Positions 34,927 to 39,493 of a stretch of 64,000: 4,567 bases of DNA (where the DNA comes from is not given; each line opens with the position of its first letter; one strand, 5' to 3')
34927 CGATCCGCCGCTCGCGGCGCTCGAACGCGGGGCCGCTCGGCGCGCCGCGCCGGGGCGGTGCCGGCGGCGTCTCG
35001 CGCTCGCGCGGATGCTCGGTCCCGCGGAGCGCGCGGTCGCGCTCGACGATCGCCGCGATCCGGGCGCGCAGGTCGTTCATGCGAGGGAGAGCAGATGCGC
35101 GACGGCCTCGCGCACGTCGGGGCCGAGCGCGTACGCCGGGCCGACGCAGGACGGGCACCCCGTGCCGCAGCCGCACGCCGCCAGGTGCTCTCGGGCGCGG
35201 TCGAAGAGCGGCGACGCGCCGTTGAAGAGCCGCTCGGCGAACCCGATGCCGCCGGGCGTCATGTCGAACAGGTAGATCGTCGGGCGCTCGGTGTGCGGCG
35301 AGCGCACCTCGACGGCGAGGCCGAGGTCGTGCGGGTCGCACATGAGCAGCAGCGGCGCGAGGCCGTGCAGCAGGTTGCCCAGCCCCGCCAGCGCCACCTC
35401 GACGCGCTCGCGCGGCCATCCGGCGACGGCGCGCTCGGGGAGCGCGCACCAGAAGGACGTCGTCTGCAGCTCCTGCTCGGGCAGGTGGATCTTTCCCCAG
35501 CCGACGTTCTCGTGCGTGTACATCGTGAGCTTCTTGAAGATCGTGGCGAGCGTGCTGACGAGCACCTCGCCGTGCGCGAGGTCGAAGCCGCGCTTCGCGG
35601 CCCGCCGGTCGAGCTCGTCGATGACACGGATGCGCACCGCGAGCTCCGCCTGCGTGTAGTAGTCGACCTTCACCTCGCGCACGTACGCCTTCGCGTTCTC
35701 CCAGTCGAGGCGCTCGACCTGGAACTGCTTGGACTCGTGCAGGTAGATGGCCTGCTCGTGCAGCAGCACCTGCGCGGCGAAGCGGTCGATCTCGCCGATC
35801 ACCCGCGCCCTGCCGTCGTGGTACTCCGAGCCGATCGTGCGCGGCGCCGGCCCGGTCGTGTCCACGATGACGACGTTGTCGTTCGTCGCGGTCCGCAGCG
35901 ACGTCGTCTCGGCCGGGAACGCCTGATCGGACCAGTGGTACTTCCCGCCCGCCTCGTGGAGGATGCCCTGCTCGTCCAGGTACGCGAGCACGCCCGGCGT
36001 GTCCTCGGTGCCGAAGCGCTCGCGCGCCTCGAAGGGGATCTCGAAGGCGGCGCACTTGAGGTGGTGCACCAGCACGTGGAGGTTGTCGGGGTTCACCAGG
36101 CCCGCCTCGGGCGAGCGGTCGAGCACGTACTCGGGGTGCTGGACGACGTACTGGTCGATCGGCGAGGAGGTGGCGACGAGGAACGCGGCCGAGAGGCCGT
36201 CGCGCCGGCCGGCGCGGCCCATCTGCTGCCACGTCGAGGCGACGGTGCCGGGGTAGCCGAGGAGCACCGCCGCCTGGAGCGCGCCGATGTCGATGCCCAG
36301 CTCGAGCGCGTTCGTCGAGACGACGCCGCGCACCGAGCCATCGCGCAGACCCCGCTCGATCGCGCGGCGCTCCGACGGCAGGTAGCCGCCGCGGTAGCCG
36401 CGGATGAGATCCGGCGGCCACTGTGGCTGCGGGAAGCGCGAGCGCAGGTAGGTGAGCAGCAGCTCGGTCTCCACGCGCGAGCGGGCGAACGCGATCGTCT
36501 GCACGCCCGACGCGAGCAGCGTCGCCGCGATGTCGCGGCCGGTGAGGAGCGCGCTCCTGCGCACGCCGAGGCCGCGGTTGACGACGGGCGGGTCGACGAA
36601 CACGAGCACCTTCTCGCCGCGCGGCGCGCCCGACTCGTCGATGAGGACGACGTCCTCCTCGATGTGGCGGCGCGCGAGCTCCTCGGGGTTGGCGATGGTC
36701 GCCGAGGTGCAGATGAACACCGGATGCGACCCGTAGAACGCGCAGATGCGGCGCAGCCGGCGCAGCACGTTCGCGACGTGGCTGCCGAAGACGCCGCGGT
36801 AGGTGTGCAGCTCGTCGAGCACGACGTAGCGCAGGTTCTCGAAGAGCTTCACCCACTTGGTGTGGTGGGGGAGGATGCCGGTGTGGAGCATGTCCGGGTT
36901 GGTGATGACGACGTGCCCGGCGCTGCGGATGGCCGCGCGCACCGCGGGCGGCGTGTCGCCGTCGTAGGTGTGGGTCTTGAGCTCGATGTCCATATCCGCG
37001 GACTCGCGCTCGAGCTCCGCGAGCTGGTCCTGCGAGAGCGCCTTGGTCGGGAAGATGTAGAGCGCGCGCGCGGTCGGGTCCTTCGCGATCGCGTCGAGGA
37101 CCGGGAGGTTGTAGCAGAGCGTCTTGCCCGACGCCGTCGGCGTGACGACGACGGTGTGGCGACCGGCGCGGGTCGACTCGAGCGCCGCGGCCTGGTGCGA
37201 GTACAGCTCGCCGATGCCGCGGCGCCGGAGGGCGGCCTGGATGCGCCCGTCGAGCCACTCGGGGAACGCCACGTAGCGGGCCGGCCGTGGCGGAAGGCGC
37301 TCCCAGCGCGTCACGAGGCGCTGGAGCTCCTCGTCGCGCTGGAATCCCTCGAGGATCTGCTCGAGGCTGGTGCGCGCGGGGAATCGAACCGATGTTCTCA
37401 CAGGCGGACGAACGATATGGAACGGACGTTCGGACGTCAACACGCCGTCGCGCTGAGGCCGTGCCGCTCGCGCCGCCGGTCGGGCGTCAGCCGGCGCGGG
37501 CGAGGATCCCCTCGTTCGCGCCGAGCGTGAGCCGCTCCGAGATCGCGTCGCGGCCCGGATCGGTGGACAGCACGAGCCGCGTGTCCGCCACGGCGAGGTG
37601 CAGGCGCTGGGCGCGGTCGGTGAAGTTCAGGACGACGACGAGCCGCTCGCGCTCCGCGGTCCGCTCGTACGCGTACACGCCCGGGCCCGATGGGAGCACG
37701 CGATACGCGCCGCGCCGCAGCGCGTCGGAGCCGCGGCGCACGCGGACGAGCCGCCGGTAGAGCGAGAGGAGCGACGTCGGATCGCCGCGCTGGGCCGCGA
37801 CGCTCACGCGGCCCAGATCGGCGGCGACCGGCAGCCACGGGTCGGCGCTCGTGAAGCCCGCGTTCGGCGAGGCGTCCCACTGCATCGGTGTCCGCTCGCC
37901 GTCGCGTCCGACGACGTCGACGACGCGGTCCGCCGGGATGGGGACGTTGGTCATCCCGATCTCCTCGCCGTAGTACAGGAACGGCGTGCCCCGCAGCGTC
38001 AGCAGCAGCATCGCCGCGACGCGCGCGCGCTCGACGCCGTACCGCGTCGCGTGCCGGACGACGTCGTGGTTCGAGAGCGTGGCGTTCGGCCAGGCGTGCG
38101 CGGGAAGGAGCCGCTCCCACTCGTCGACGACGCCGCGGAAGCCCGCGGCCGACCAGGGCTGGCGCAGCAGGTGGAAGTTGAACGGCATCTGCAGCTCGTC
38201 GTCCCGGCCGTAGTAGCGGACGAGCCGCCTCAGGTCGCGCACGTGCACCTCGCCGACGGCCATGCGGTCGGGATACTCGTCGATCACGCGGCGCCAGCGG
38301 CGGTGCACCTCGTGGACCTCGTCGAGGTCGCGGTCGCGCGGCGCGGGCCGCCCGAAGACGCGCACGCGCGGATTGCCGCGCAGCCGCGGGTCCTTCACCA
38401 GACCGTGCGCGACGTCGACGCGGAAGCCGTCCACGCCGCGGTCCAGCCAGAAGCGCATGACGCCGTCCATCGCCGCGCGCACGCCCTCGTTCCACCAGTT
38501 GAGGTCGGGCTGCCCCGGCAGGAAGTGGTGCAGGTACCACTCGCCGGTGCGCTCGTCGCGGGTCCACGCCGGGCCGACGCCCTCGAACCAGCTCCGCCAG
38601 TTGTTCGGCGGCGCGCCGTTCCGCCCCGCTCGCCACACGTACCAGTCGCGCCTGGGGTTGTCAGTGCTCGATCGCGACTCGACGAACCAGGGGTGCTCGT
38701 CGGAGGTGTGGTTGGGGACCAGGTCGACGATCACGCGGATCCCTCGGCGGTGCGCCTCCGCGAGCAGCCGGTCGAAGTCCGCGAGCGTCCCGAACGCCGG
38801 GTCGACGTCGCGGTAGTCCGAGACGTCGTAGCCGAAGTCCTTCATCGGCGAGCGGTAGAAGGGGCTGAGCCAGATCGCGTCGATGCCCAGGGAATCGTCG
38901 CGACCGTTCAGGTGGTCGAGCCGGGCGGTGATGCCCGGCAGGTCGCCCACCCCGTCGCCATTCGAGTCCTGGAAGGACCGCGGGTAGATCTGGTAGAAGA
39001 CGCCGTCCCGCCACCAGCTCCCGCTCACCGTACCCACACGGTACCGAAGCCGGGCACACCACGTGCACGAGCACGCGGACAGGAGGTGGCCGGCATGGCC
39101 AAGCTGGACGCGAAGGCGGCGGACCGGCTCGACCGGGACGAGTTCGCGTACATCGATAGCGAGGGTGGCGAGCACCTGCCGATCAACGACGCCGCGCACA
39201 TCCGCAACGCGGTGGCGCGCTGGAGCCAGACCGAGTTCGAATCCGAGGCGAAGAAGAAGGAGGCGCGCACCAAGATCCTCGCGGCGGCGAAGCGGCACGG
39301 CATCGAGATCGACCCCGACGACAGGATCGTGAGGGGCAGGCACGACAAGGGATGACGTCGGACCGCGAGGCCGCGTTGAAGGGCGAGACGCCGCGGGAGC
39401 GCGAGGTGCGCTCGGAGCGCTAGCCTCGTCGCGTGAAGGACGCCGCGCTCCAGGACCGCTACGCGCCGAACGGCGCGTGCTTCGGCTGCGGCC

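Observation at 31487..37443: MrfA/MrfB-like helicase and exonuclease operon extended by a membrane protein, a GNAT and an amidase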

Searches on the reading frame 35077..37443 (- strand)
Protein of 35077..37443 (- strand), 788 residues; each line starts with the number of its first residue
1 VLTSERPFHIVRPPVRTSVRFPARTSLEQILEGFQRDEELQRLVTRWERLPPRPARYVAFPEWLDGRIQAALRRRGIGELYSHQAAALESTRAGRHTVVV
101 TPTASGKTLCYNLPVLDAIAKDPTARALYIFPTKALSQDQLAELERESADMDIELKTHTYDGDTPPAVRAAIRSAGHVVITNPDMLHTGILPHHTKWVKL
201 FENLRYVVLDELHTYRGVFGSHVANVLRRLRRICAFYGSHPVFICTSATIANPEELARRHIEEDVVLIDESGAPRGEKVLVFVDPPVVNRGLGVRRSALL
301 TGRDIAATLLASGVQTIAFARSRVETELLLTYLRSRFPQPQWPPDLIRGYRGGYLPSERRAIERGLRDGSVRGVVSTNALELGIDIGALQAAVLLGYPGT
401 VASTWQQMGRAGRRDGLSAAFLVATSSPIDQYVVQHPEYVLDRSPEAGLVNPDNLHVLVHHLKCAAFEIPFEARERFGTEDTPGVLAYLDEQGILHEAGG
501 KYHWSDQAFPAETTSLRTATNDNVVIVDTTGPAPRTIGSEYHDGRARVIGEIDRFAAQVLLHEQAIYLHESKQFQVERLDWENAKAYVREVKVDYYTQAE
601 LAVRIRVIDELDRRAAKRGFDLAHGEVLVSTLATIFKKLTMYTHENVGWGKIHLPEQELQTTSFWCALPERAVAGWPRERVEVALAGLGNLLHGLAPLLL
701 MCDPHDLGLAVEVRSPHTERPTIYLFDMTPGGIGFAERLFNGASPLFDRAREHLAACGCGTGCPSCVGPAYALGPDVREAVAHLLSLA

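Call 8: search_protein_families(library=pfam, proteins=[window:35077-37443:-], max_evalue=0.01)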
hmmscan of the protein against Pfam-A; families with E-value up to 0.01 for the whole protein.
window:35077-37443:- (788 aa): 5 families
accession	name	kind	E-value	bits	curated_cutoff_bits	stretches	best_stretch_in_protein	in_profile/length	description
PF00270.35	DEAD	-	3.1e-33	115.3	26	1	82-255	2-166/167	DEAD/DEAH box helicase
PF09369.15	MZB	-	7.2e-19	68.7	24.2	1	689-767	2-80/80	MrfA Zn-binding domain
PF00271.37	Helicase_C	-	1.4e-12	48.2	23.5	1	311-414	13-109/110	Helicase conserved C-terminal domain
PF22982.3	WHD_HRQ1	-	6.1e-09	37.2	27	1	450-518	1-69/70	ATP-dependent helicase HRQ1, winged helix domain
PF04851.21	ResIII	-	6.4e-07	29.9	22.5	1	79-217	3-139/164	Type III restriction enzyme, res subunit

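Call 9: search_protein_families(library=ncbifam, proteins=[window:35077-37443:-], max_evalue=0.01)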
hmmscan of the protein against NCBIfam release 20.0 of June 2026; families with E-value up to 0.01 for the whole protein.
window:35077-37443:- (788 aa): 24 families
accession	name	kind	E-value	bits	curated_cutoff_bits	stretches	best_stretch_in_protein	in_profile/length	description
TIGR03817.1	DECH_helic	hypoth_equivalog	2e-199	664.4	874.1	1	46-767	3-714/742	helicase/secretion neighborhood putative DEAH-box helicase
TIGR04121.1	DEXH_lig_assoc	equivalog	1.9e-42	145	850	1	79-477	13-410/804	ligase-associated DNA damage response DEXH box helicase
NF010338.0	PRK13767.1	equivalog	1.2e-29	103.2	849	1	80-414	34-385/877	ATP-dependent helicase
NF001308.0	PRK00254.1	equivalog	5.1e-20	71.3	1216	1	64-258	8-187/720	ATP-dependent DNA helicase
NF007284.0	PRK09751.1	equivalog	8e-20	69.7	1496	2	348-416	353-421/1538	ATP-dependent helicase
NF002654.0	PRK02362.1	equivalog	1.8e-18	66.2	887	1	67-258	11-189/739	ATP-dependent DNA helicase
NF041067.1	DpdJ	equivalog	1.9e-15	55.7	800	2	204-255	362-410/1482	protein DpdJ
NF040935.1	helicase_Hel308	equivalog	1.1e-14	53.6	1200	1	64-280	11-210/704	ATP-dependent DNA helicase Hel308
NF041063.1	DpdF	equivalog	2.2e-14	53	550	2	91-213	155-280/813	protein DpdF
NF002251.0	PRK01172.1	equivalog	4.6e-14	51.6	891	1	79-258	22-187/674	ATP-dependent DNA helicase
TIGR01389.1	recQ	equivalog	1.9e-11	43.2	640.2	2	317-423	228-326/591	DNA helicase RecQ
TIGR00614.1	recQ_fam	subfamily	2.6e-11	43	219.8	2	82-148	14-75/470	RecQ family ATP-dependent DNA helicase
NF010337.0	PRK13766.1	equivalog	4.7e-10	38.2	610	1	89-217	25-146/781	Hef nuclease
NF008279.0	PRK11057.1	equivalog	2.5e-09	36.1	1015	2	81-153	27-94/608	ATP-dependent DNA helicase RecQ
NF053631.1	RNA_helic_CshA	equivalog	3e-09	36.3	646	1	65-211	7-149/434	degradosome RNA helicase CshA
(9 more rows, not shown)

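Call 10: search_protein_families(library=padloc, proteins=[window:35077-37443:-], max_evalue=0.01)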
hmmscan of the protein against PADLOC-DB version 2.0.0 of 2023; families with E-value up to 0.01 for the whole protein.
window:35077-37443:- (788 aa): 60 families (the best 25 are shown)
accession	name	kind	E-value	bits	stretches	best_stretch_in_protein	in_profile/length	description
PDLC03960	SngC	-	3e-42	143.3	1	64-423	9-371/720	-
PDLC02503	BrxHI|BrxHII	-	2.3e-40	136.6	1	77-422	22-350/698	BrxHI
PDLC00013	DruE1|DruE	-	5.1e-34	115.4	4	375-469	1087-1182/1776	SNF2 family N-terminal domain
PDLC00037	DruE3|DruE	-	5.4e-32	108.6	3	80-255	102-304/2055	SNF2 family N-terminal domain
PDLC02501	BrxHI|BrxHII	-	2.1e-30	103.5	1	67-420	10-348/925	BrxHI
PDLC00036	DruE3|DruE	-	5.7e-29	97.9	3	81-255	94-290/2023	SNF2 family N-terminal domain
PDLC00035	DruE3|DruE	-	8.6e-25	84.6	2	79-254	102-303/1460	SNF2 family N-terminal domain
PDLC00051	DruE4|DruE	-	2.9e-21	72.8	3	77-122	90-136/1829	SNF2 family N-terminal domain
PDLC00014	DruE2|DruE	-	3.8e-21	72.3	3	71-124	101-153/1928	SNF2 family N-terminal domain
PDLC00015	DruE2|DruE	-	2.9e-19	66.3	3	78-122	95-140/1887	SNF2 family N-terminal domain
PDLC02896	DpdJ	-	2.9e-18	63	2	202-255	367-417/1487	DpdJ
PDLC02570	DrmA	-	5e-18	62.8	2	207-440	413-651/851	DrmA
PDLC02897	DpdJ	-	2.3e-17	60.1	1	83-417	103-455/1570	DpdJ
PDLC02864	DpdF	-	2e-16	57.9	2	73-150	16-88/610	DpdF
PDLC03928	PsyrT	-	1.5e-15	54.6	2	349-422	270-342/689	-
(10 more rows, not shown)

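Call 38: search_solved_structures(query=window:35077-37401:-, max_evalue=1e-10)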
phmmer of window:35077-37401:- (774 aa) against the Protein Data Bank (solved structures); distinct sequences matched with E-value up to 1e-10: 7.
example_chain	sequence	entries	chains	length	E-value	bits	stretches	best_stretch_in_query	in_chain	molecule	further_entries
6znp_A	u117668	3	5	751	8.5e-268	893.6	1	28-770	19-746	Uncharacterized ATP-dependent helicase YprA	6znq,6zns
5v9x_A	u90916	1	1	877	1.4e-21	79.5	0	328-403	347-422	ATP-dependent DNA helicase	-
7lhl_A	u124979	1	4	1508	5.8e-21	77.4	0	328-402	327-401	ATP-dependent DNA helicase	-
2zj2_A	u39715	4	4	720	4.9e-15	57.8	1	50-245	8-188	Putative ski2-type helicase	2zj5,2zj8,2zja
9tu7_Y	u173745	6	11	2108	1.9e-13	52.5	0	68-241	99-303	DEAD/DEAH box helicase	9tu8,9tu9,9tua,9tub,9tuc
5lst_A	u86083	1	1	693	1.5e-11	46.2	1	66-403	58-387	ATP-dependent DNA helicase Q4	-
9b15_A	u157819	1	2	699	2.3e-11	45.6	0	56-243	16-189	ATP-dependent DNA helicase Hel308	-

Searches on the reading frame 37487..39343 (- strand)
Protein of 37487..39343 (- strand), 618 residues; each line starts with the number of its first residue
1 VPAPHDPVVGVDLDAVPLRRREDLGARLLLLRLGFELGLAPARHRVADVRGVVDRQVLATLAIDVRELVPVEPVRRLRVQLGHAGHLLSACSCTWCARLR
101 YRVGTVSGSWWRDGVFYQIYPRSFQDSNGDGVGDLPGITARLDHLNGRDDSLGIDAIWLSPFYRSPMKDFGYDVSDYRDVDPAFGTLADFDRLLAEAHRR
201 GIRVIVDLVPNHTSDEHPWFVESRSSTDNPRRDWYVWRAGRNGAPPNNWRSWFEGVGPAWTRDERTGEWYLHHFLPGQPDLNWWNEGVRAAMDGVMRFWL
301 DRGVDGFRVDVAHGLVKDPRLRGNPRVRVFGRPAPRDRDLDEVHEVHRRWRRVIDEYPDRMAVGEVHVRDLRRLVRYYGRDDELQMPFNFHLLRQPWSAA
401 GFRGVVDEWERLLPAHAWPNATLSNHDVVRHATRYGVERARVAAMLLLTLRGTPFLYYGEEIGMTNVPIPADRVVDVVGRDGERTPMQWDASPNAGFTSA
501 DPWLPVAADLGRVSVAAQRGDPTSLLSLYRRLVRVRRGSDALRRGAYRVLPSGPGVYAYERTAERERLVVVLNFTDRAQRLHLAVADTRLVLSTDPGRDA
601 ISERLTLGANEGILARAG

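Call 8: search_protein_families(library=pfam, proteins=[window:37487-39343:-], max_evalue=0.01)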
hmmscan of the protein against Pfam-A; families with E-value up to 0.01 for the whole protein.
window:37487-39343:- (618 aa): 6 families
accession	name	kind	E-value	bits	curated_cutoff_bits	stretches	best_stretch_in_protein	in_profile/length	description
PF00128.31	Alpha-amylase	-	2.9e-126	422.8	22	1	118-545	1-446/446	Alpha amylase, catalytic domain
PF16657.11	Malt_amylase_C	-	9.6e-07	29.2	27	1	545-591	1-49/75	Maltogenic Amylase, C-terminal domain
PF23915.1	SusG_C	-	9.9e-06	26.2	27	1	556-611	1-59/62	Alpha-amylase SusG C-terminal domain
PF10438.15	Cyc-maltodext_C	-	0.00023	21.6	22.2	1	555-603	9-56/76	Cyclo-malto-dextrinase C-terminal domain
PF11941.14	DUF3459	-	0.0011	19.7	22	1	528-609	1-84/90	Domain of unknown function (DUF3459)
PF22026.2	Alpha-amylase_C_2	-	0.0083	17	27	0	545-585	1-41/78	Alpha-amylase C-terminal domain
